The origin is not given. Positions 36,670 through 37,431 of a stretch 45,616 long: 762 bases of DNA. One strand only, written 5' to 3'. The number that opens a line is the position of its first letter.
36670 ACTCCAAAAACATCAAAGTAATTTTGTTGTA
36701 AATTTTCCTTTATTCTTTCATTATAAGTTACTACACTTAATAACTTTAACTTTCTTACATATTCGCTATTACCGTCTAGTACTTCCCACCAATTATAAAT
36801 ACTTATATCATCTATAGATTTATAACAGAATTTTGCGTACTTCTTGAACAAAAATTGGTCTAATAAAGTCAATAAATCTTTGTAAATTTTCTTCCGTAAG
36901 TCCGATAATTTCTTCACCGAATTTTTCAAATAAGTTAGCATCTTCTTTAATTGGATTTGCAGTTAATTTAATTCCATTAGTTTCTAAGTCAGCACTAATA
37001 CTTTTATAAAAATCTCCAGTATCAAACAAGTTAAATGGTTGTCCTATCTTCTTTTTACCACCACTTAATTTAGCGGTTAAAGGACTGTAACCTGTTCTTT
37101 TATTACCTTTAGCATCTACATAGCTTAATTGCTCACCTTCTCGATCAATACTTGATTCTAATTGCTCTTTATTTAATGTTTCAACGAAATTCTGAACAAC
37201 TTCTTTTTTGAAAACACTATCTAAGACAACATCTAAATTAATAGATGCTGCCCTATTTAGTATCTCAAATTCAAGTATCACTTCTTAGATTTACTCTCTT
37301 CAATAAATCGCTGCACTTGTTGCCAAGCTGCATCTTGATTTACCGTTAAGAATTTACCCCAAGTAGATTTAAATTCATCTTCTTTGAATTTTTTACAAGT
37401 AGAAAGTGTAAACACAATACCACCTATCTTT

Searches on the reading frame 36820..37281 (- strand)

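Call 11: search_protein_families(library=phrogs, proteins=[window:36820-37281:-])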
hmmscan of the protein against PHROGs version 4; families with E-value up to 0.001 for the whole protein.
window:36820-37281:- (153 aa): 1 family
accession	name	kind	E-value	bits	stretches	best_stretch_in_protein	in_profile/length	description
phrog_6195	-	tail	1.9e-19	70.9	1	31-151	32-144/147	tail protein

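Call 53: search_protein_families(library=pfam, max_evalue=0.1, proteins=[window:36820-37281:-])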
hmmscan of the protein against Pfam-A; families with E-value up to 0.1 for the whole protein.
window:36820-37281:- (153 aa): 1 family
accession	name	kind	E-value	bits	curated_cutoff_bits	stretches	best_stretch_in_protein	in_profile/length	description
PF20629.2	GD_AH_C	-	0.038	13.8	26.8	1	19-81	54-114/242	D-galactarate/Altronate dehydratase, C-terminal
